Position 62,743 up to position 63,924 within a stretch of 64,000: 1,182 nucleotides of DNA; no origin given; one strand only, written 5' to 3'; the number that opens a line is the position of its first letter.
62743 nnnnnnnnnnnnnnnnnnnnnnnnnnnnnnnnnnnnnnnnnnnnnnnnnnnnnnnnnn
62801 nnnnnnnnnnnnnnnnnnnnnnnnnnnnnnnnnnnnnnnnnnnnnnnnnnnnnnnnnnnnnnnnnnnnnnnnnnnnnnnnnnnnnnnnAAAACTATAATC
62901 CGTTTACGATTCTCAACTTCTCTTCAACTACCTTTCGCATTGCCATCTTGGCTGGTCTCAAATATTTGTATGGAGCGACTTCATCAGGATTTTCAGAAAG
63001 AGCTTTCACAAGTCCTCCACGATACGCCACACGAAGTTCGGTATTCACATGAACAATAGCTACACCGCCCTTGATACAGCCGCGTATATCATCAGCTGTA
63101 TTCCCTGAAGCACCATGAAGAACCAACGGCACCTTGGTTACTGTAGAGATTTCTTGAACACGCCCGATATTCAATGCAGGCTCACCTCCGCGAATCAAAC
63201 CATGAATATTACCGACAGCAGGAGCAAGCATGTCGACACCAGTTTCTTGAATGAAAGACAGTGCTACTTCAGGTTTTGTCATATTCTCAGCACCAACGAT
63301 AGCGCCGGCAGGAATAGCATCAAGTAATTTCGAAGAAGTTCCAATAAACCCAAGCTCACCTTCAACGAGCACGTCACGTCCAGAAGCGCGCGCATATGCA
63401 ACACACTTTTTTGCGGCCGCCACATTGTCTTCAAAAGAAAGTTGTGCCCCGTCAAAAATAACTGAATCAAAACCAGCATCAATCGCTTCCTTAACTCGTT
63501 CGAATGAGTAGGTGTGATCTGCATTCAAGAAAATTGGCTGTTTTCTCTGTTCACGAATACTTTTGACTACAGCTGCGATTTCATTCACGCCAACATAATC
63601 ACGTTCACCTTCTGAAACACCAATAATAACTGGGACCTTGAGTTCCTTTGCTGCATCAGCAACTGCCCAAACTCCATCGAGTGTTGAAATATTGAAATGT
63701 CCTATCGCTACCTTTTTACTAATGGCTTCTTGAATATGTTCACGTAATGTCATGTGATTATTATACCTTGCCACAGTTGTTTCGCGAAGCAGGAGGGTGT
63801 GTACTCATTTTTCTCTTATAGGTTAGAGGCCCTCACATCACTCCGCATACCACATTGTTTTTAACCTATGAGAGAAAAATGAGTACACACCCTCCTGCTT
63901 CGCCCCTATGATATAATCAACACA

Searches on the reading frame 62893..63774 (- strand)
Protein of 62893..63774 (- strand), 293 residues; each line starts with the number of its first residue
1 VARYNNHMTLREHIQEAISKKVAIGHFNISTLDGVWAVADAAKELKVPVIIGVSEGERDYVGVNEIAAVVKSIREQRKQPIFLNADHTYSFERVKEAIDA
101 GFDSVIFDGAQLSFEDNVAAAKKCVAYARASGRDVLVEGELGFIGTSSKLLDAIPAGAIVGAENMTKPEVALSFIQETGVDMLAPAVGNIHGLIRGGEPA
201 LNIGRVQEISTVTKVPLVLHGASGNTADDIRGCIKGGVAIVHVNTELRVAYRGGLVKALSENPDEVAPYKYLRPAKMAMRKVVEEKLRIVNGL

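Call 26: search_protein_families(library=pfam, proteins=[window:62893-63774:-], max_evalue=0.001)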
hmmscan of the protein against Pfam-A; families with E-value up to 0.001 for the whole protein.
window:62893-63774:- (293 aa): 1 family
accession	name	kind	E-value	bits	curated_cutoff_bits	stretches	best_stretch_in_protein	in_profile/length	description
PF01116.26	F_bP_aldolase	-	9.6e-75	252.1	25.5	1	9-291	2-273/277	Fructose-bisphosphate aldolase class-II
